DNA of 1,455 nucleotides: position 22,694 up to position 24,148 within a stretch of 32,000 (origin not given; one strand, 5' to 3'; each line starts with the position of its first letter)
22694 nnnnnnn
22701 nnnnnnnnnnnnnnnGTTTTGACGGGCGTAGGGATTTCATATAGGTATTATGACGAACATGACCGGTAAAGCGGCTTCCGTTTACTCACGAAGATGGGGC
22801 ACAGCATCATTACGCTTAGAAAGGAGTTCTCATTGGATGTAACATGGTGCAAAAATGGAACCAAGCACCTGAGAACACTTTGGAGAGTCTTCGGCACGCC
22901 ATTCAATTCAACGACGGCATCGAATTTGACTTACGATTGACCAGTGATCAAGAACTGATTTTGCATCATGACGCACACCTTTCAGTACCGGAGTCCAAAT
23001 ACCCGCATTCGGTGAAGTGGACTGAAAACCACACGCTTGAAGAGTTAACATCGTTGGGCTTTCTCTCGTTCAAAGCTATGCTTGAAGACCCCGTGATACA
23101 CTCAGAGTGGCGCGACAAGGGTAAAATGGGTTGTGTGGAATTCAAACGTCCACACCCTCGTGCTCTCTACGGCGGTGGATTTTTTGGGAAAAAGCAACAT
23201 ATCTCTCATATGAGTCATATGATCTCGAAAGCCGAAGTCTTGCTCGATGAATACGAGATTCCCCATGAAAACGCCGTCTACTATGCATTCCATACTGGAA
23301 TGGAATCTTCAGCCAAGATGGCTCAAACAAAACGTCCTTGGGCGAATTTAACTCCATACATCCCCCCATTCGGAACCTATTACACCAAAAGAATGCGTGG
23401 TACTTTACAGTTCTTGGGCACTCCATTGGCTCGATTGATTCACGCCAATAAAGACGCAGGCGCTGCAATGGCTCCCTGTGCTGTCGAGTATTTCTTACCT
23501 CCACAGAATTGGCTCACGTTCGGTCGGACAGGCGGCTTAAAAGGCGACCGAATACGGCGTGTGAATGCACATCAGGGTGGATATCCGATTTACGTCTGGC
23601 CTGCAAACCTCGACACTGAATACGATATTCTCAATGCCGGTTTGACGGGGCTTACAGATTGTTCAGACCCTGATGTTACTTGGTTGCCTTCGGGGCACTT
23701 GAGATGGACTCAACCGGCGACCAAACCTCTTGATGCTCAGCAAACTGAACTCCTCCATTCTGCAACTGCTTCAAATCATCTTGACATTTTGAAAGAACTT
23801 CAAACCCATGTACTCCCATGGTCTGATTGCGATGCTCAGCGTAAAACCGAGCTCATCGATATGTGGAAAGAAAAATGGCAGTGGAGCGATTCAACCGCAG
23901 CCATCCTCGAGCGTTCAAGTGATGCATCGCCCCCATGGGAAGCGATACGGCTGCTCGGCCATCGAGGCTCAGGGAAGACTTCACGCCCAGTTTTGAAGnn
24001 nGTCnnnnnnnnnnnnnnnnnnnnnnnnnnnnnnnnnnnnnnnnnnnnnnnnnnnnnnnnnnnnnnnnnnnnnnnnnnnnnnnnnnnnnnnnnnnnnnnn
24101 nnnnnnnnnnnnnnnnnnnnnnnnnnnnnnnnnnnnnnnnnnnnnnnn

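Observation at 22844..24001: Apparent circular permutation of a GDPD TIM barrel: the HRG catalytic strand has moved from the N-terminus to the C-terminus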

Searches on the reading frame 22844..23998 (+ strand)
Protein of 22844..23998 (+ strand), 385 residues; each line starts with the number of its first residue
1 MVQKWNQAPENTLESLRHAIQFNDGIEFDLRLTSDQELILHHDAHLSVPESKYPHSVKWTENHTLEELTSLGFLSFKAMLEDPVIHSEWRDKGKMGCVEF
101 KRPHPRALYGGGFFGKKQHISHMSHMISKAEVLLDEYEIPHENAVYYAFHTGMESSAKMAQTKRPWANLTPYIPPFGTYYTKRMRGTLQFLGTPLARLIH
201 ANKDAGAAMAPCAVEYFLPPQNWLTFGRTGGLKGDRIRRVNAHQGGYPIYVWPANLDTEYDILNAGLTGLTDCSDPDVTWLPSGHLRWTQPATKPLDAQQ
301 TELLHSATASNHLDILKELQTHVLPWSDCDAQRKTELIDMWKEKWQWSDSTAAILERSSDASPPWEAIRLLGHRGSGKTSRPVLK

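Call 3: search_protein_families(library=pfam, proteins=[window:22844-23998:+], max_evalue=1)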
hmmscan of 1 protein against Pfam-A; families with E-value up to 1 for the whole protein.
window:22844-23998:+ (385 aa): 1 family
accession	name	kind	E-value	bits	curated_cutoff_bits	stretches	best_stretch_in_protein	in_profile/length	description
PF03009.23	GDPD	-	1.5e-12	48.6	23.6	1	7-86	7-70/244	Glycerophosphoryl diester phosphodiesterase family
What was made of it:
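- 22844..22879 (+): New N-terminus (aa 1-12, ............). It begins in the former beta-1/alpha-1 loop and contains conserved W5 and the P-E-N-T motif at the start of alpha-1. Pfam match starts at profile position 7 (call 3).
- On GDPD family (Pfam PF03009, PLC-like phosphodiesterase TIM barrel): 48.6 bits against a gathering score of 23.6, but only over profile positions 7-70 of 244 (call 3).
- Closest known: Canonical glycerophosphodiester phosphodiesterases. Different: The middle of the barrel is too diverged for the Pfam model (call 3).
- Checked: The match therefore starts just after the profile's HRG positions (call 3).
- Beyond residue 86 the barrel is too diverged for Pfam to match (call 3). 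Pfam recognises only the first third of the domain (call 3).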

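Call 4: search_protein_families(library=ncbifam, proteins=[window:22844-23998:+], max_evalue=1)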
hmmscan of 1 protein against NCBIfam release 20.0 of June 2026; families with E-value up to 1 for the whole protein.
window:22844-23998:+ (385 aa): 2 families
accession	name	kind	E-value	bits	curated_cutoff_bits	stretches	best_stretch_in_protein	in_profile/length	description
NF053857.1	LysphglycPlipDStph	equivalog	8.1e-06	25.3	450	1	8-71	58-118/305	lysophosphatidylglycerol phospholipase D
NF006989.0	PRK09454.1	equivalog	2.1e-05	24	264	1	8-46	22-61/251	glycerophosphodiester phosphodiesterase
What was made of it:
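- Tried and rejected: NCBIfam: only sub-threshold partial hits, so no dedicated family model exists (call 4).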

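Call 5: search_solved_structures(query=window:22844-23998:+, max_evalue=10, show_alignments=3)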
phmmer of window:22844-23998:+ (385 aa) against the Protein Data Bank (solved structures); distinct sequences matched with E-value up to 10: 14.
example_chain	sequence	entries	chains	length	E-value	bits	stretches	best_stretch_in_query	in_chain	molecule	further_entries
2pz0_A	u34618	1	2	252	0.0077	18.6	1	7-69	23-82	Glycerophosphoryl diester phosphodiesterase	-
7e0v_A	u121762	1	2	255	0.015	17.7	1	8-47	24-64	Glycerophosphodiester phosphodiesterase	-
8ghh_A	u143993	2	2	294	0.024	17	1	9-71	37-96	Glycerophosphodiester phosphodiesterase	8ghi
5t91_A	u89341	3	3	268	0.036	16.4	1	8-72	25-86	Glycerophosphoryl diester phosphodiesterase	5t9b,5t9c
4oec_A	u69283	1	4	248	0.049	16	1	7-47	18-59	Glycerophosphoryl diester phosphodiesterase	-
3i10_A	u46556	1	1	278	0.083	15.2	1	4-48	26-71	Putative Glycerophosphoryl diester phosphodiesterase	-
1o1z_A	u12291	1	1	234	0.092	15.1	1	10-47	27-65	glycerophosphodiester phosphodiesterase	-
7e2a_A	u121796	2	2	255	0.12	14.7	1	8-45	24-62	Glycerophosphodiester phosphodiesterase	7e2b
7wwc_A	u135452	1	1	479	0.17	14.2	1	4-45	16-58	beta-1,3(4)-glucanase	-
7ww4_A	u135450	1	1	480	0.17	14.2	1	4-45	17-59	beta-1,3(4)-glucanase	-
2otd_A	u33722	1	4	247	0.22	13.8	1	7-48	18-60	Glycerophosphodiester phosphodiesterase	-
3no3_A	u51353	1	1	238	0.46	12.8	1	8-46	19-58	glycerophosphodiester phosphodiesterase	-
7ym0_A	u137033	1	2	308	0.48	12.7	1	6-46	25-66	Lysoplasmalogenase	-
3mz2_A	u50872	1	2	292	1.1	11.5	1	8-47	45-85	Glycerophosphoryl diester phosphodiesterase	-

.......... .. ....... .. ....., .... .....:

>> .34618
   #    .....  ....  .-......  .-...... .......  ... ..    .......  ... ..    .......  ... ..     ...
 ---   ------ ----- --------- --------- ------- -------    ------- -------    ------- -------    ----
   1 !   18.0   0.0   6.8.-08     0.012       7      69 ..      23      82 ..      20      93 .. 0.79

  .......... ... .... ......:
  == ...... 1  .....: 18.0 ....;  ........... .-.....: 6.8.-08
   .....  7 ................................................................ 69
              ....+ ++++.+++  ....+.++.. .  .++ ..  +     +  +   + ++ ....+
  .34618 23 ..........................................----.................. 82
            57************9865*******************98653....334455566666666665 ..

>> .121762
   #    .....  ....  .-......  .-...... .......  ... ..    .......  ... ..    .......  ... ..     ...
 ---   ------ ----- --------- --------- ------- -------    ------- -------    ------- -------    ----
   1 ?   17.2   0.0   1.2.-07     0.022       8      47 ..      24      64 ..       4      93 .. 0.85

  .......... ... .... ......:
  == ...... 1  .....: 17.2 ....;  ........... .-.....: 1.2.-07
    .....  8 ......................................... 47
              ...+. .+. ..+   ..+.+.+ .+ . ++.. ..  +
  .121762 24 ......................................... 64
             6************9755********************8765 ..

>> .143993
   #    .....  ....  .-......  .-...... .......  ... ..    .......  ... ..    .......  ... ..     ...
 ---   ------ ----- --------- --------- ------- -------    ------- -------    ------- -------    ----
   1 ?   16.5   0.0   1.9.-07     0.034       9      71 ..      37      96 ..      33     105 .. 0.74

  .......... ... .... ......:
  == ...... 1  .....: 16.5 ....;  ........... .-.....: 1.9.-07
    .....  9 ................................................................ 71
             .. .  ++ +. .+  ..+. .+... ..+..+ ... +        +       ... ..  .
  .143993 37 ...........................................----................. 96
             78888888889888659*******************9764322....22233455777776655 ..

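Call 6: find_homologous_proteins(query=window:22844-23998:+, max_evalue=0.001)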
Query window:22844-23998:+ (385 aa): 168 proteins with E <= 0.001 among 3326 candidates; the best 120 are listed.
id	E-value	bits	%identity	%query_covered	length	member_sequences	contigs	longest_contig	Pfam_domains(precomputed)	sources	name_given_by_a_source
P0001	2.2e-269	911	99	100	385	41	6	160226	PF03009.24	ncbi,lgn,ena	-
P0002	9.5e-245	830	90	100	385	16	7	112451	PF03009.24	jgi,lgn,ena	jgi:hypothetical protein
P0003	7.3e-221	751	80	100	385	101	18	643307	PF03009.24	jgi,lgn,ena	jgi:hypothetical protein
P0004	1.2e-199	682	71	100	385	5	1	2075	PF03009.24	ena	-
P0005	1.0e-186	639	69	99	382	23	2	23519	PF03009.24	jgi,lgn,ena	-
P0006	1.7e-185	635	67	100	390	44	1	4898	PF03009.24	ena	-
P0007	3.8e-184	631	68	100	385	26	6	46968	PF03009.24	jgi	-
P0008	8.2e-184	629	67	99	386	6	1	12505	PF03009.24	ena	-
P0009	3.9e-182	624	66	99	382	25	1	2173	PF03009.24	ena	-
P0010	1.2e-181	622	64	100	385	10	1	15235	PF03009.24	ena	-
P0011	2.6e-181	621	66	99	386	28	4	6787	PF03009.24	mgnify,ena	mgnify:CR=1 FL=1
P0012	6.6e-180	617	65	99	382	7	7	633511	PF03009.24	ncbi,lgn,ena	-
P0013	9.9e-180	616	65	100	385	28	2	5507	PF03009.24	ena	-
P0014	2.3e-179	615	65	99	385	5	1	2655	PF03009.24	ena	-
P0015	3.0e-179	614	65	99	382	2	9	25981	PF03009.24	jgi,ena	-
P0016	2.2e-178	612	66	99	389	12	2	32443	PF03009.24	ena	-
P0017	5.3e-178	610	65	99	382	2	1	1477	PF03009.24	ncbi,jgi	-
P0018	8.7e-178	610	65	99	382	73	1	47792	PF03009.24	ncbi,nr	ncbi:MAG: hypothetical protein CBC59_002230 [Euryarchaeota archaeon TMED99]|nr:MAG: hypothetical pro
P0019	1.3e-177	609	65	99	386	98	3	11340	PF03009.24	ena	-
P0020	7.9e-177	606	64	99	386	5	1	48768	PF03009.24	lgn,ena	-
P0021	2.7e-176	605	64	99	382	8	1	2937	PF03009.24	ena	-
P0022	3.6e-175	601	64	99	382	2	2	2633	PF03009.24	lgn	-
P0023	6.8e-175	600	64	99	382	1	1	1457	PF03009.24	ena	-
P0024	5.8e-172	590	61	100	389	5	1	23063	PF03009.24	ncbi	-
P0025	5.6e-168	577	61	100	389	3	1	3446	PF03009.24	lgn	-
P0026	3.2e-153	529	57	99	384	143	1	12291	PF03009.24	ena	-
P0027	7.1e-152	524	57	99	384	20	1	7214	PF03009.24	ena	-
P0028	9.6e-149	514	55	99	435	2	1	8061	PF03009.24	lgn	-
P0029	5.5e-147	508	56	99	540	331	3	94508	PF03009.24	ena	-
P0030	3.1e-146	506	55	99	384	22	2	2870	PF03009.24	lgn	-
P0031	6.1e-145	501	55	99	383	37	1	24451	PF03009.24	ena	-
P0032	8.9e-145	501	55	99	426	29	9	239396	PF03009.24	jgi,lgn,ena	jgi:hypothetical protein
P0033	6.1e-144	498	54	99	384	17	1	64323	PF03009.24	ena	-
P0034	9.7e-144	498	54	99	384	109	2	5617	PF03009.24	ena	-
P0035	1.4e-143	497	54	98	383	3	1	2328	PF03009.24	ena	-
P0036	3.8e-143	496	55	99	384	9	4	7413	PF03009.24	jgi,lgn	jgi:hypothetical protein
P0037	2.5e-142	493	54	98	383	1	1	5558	PF03009.24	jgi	-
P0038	3.9e-141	489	54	98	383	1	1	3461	PF03009.24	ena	-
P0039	4.4e-141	489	53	99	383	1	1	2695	PF03009.24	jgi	-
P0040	5.8e-141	488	54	98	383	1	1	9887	PF03009.24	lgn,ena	-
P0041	6.9e-141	488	54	98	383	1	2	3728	PF03009.24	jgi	-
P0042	7.1e-141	488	54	98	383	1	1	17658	PF03009.24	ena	-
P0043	9.0e-141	488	53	99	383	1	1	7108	PF03009.24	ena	-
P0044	1.0e-140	488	54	98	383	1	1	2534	PF03009.24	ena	-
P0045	1.1e-140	487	54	98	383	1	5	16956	PF03009.24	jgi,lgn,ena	jgi:glycerophosphoryl diester phosphodiesterase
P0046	1.2e-140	487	54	98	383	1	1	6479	PF03009.24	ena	-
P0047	1.3e-140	487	53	99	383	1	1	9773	PF03009.24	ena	-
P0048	2.0e-140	487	53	98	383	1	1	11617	PF03009.24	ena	-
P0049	2.0e-140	487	54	98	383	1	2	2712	PF03009.24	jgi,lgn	-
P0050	2.8e-140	486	53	98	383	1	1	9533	PF03009.24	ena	-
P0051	3.9e-140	486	53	98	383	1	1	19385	PF03009.24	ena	-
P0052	1.8e-137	477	52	98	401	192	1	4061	PF03009.24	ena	-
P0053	7.4e-137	475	53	97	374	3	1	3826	PF03009.24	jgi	-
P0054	3.6e-135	469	51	99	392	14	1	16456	PF03009.24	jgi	-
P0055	6.3e-135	469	52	99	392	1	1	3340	PF03009.24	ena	-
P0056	6.4e-135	468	51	99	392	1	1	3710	PF03009.24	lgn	-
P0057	6.7e-135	468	51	99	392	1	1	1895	PF03009.24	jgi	-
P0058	1.4e-134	467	52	99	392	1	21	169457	PF03009.24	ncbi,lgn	ncbi:MAG: glycerophosphodiester phosphodiesterase [Poseidonia sp.]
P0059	1.7e-134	467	51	99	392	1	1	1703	PF03009.24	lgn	-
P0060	2.6e-134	467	53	98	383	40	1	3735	PF03009.24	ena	-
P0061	2.6e-134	466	51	99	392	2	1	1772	PF03009.24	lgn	-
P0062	2.7e-134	466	51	99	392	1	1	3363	PF03009.24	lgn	-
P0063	3.2e-134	466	51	99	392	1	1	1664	PF03009.24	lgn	-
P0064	4.9e-134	466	53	98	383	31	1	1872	PF03009.24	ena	-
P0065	8.8e-134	465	51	99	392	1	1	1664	PF03009.24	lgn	-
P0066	9.2e-134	465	51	99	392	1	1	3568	PF03009.24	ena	-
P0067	9.9e-134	465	51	99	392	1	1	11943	PF03009.24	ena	-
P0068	1.1e-133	464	51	99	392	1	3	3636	PF03009.24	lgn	-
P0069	1.5e-133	464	52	99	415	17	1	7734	PF03009.24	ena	-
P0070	1.8e-133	464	51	99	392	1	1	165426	PF03009.24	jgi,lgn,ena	-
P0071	1.8e-133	464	51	99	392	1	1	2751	PF03009.24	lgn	-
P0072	2.4e-133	463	51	99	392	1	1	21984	PF03009.24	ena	-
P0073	2.7e-133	463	51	99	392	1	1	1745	PF03009.24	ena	-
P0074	3.0e-133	463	51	96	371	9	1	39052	PF03009.24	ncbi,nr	ncbi:MAG: hypothetical protein GWO84_01060 [Euryarchaeota archaeon]|nr:hypothetical protein [Euryarc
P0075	4.7e-133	462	51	99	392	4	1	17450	PF03009.24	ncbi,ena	-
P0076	4.8e-133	462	51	99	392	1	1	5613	PF03009.24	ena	-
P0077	1.9e-132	460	51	99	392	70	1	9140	PF03009.24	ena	-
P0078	2.1e-132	460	51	99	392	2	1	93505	PF03009.24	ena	-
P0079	2.8e-132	460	51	99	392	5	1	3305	PF03009.24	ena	-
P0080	2.8e-132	460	51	100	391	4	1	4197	PF03009.24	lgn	-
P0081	4.7e-132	459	51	99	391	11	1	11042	PF03009.24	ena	-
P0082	9.5e-132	458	53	99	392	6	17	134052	PF03009.24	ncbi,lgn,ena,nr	ncbi:MAG: hypothetical protein L7S56_05340 [Candidatus Poseidonia sp.]|nr:hypothetical protein [Pose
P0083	1.1e-131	458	50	99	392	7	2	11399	PF03009.24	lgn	-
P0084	3.1e-130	453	52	99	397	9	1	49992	PF03009.24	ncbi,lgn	-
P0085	1.7e-129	451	50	99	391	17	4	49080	PF03009.24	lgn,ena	-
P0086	9.3e-129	448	51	99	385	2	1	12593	PF03009.24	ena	-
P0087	1.6e-128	447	49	99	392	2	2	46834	PF03009.24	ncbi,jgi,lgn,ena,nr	ncbi:MAG TPA: glycerophosphodiester phosphodiesterase family protein [Poseidonia sp.]|nr:glycerophos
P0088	2.5e-128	447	50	99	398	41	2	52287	PF03009.24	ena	-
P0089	3.0e-128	447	51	99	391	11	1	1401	PF03009.24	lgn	-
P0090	3.7e-128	446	51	99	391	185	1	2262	PF03009.24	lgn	-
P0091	7.3e-128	445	50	99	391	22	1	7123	PF03009.24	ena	-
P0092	8.7e-128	445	50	98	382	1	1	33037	PF03009.24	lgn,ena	-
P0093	1.8e-127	444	50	100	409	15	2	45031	PF03009.24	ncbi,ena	-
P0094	4.7e-127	443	50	99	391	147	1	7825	PF03009.24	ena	-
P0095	4.9e-127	443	50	99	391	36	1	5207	PF03009.24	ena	-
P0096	5.6e-127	442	50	99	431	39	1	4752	PF03009.24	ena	-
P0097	6.9e-127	442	50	99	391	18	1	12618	PF03009.24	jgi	jgi:glycerophosphoryl diester phosphodiesterase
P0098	8.7e-127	442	49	99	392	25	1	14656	PF03009.24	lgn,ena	-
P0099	3.4e-126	440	51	99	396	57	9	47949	PF03009.24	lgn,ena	-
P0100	4.8e-126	439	49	99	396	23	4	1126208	PF03009.24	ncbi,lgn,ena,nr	ncbi:MAG: hypothetical protein DWC10_01265 [Candidatus Poseidoniales archaeon]|nr:MAG: hypothetical 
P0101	5.9e-126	439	49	99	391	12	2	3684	PF03009.24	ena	-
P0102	6.5e-126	439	49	99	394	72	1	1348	PF03009.24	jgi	-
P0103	6.7e-126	439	50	99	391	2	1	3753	PF03009.24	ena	-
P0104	8.0e-126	439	48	99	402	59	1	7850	PF03009.24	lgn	-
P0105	8.2e-126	438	51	100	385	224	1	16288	PF03009.24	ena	-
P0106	1.8e-125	437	51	99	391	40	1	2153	PF03009.24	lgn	-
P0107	2.2e-125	437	48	99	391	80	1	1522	PF03009.24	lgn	-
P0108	4.2e-125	436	50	99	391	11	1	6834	PF03009.24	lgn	-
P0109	5.6e-125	436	49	99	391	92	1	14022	PF03009.24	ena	-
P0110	6.2e-125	436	50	99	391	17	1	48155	PF03009.24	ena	-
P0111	7.2e-125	435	49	99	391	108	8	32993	PF03009.24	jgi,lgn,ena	-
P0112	1.1e-124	435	50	100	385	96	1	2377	PF03009.24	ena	-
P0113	1.2e-124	435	49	99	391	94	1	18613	PF03009.24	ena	-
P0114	1.8e-123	431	47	99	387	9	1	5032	PF03009.24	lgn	-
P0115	2.9e-123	430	50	99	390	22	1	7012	PF03009.24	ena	-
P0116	5.1e-123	429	50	100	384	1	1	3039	PF03009.24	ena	-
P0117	7.1e-123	429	48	99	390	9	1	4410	PF03009.24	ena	-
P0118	5.5e-122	426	48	99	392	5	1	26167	PF03009.24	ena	-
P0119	8.3e-122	425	48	99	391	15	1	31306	PF03009.24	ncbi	-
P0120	9.9e-121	422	48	99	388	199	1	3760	PF03009.24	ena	-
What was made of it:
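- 168 homologue clusters of about 382-392 aa (call 6).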

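Call 14: search_protein_families(library=pfam, proteins=[window:22844-23998:+], max_evalue=1)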
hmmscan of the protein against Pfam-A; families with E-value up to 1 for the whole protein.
seq(385 aa): 1 family
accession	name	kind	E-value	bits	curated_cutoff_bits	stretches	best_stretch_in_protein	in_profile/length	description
PF03009.23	GDPD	-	1.5e-12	48.6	23.6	1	7-86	7-70/244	Glycerophosphoryl diester phosphodiesterase family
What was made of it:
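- On Circular permutants of a protein domain: Pfam gains 2.7-5.6 bits and reaches profile position 1 (call 14).
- Pfam extends to profile position 1 and gains 2.7-5.6 bits (call 14).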

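Call 18: predict_structure(alignment_id=A2)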
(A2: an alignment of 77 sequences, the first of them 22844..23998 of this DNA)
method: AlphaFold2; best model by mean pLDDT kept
length: 385 residues; sequences in the alignment: 77
mean_pLDDT: 91.6   pTM: 0.90
mean pLDDT of the five models: 91.6, 90.9, 90.1, 90.0, 88.9
residues with pLDDT >= 90: 296; 70-90: 68; 50-70: 19; < 50: 2
segments of 3 or more residues with pLDDT < 50: none
pLDDT, mean of each block of 10 residues (from residue 1): 77 97 97 98 94 93 97 98 97 96 89 83 97 97 92 93 90 65 72 85 92 86 68 90 93 95 97 95 98 97 98 98 96 97 96 90 94 94 91
secondary structure, 60 per line:
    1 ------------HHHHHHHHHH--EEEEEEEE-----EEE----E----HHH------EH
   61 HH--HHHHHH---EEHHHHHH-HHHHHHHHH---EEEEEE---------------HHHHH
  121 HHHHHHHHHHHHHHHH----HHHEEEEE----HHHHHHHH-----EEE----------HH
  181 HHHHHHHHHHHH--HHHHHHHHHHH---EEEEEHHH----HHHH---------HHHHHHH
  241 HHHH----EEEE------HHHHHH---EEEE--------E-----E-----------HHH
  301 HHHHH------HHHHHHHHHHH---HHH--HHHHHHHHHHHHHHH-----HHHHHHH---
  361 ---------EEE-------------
elements in order: H13-22 E25-32 E38-40 H65-70 H76-81 H83-91 E95-100 H116-136 E144-148 H153-160 E166-168 H179-192 H195-205 E209-213 H221-224 H234-244 E249-252 H259-264 E268-271 H298-305 H312-322 H331-345 H351-357 E370-372
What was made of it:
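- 23126..23158 (+): Canonical beta-3 (aa 95-105, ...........) carrying E99 (third metal ligand) and K101. Strand 95-100 (call 18).
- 23588..23659 (+): Canonical beta-7 (IYVWP, aa 249-253) through beta-8 (GLTGLTD, aa 266-272). This is the normal C-terminal end of a GDPD barrel. Strands 249-252 and 268-271 (call 18).
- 23672..23929 (+): Trp-rich helical linker (aa 277-362) that carries the chain from beta-8 back to the start of the relocated beta-1. Its length varies within the family. Helices 298-305, 312-322, 331-345 and 351-357 at pLDDT above 90 (call 18).
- On GDPD family (Pfam PF03009, PLC-like phosphodiesterase TIM barrel): AlphaFold pLDDT 91.6 and pTM 0.90 (call 18).
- On Circular permutants of a protein domain: The model has exactly seven barrel strands before the linker, plus a confident terminal strand 370-372 (call 18).
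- The last 25 residues have pLDDT 91-94 (call 18). The monomer-only prediction cannot tell cis from trans insertion (call 18). The monomer model is confident as one compact unit (pTM 0.90), with the C-terminal strand at pLDDT about 94 (call 18).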

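Call 21: fold_search(model_id=the predicted structure, library=pdb)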
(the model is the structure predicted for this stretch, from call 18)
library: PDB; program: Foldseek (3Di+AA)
matches with E <= 10: 742; with E <= 0.001: 54
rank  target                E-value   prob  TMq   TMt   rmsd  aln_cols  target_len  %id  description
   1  5t91                  4.7e-08  1.00  0.40  0.57   6.2       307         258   16  Crystal structure of B. subtilis 168 GlpQ in complex with bicine (released 2016-11-02)
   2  5t9b                  9.6e-08  1.00  0.40  0.56   7.2       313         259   14  Crystal structure of B. subtilis 168 GlpQ in complex with glycerol-3-phosphate (5 minute soak) (released 2016-11-02)
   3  2pz0_A                2.0e-07  1.00  0.41  0.63   6.7       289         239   17  Crystal structure of Glycerophosphodiester Phosphodiesterase (GDPD) from T. tengcongensis (released 2008-04-01)
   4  2pz0_B                3.6e-07  1.00  0.41  0.62   6.7       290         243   18  Crystal structure of Glycerophosphodiester Phosphodiesterase (GDPD) from T. tengcongensis (released 2008-04-01)
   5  3qvq_A                4.0e-07  1.00  0.42  0.61   5.5       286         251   16  The structure of an Oleispira antarctica phosphodiesterase OLEI02445 in complex with the product sn-glycerol-3-phospha (released 2011-04-13)
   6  4r7o_F                4.8e-07  1.00  0.39  0.53   8.8       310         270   14  Crystal Structure of Putative Glycerophosphoryl Diester Phosphodiesterasefrom Bacillus anthraci (released 2014-09-10)
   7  3qvq_D                5.1e-07  1.00  0.42  0.63   6.0       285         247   16  The structure of an Oleispira antarctica phosphodiesterase OLEI02445 in complex with the product sn-glycerol-3-phospha (released 2011-04-13)
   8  4oec_A                5.1e-07  1.00  0.37  0.55   5.3       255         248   15  Crystal structure of glycerophosphodiester phosphodiesterase from Thermococcus kodakarensis KOD1 (released 2015-01-14)
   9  4r7o_E                5.1e-07  1.00  0.40  0.53   7.9       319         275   13  Crystal Structure of Putative Glycerophosphoryl Diester Phosphodiesterasefrom Bacillus anthraci (released 2014-09-10)
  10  4r7o_A                6.1e-07  1.00  0.36  0.48  10.0       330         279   13  Crystal Structure of Putative Glycerophosphoryl Diester Phosphodiesterasefrom Bacillus anthraci (released 2014-09-10)
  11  3qvq_C                8.7e-07  1.00  0.43  0.63   5.5       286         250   16  The structure of an Oleispira antarctica phosphodiesterase OLEI02445 in complex with the product sn-glycerol-3-phospha (released 2011-04-13)
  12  2oog_D                1.6e-06  1.00  0.38  0.53   8.7       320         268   13  Crystal structure of glycerophosphoryl diester phosphodiesterase from Staphylococcus aureus (released 2007-02-06)
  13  3ks6_D                1.8e-06  1.00  0.40  0.59   5.0       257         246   14  Crystal structure of Putative glycerophosphoryl diester phosphodiesterase (17743486) from AGROBACTERIUM TUMEFACIENS st (released 2009-12-08)
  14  3qvq_B                1.8e-06  1.00  0.42  0.62   5.7       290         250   16  The structure of an Oleispira antarctica phosphodiesterase OLEI02445 in complex with the product sn-glycerol-3-phospha (released 2011-04-13)
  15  7e2a                  2.1e-06  1.00  0.37  0.54   5.5       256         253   15  GDPD mutant from Pyrococcus furiosus DSM 3638 (released 2022-02-09)
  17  7e0v_C                2.4e-06  1.00  0.37  0.54   5.5       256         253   16  GDPD from Pyrococcus furiosus DSM 3638 (released 2022-02-09)
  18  7e0v_A                2.6e-06  1.00  0.37  0.54   5.6       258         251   17  GDPD from Pyrococcus furiosus DSM 3638 (released 2022-02-09)
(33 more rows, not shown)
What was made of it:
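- On GDPD family (Pfam PF03009, PLC-like phosphodiesterase TIM barrel): The top 50 Foldseek PDB hits are GDPD-family folds, nearly all annotated as GDPDs, with E down to 4.7e-8, probability 1.00 and target-normalised TM-score 0.5-0.69 (call 21).
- Closest known: Canonical glycerophosphodiester phosphodiesterases. Same: Same TIM-barrel fold (Foldseek probability 1.00, call 21).
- The top 50 Foldseek PDB hits are GDPD-family folds, nearly all annotated as GDPDs, with probability 1.00 and target-normalised TM-score up to 0.69 (call 21).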
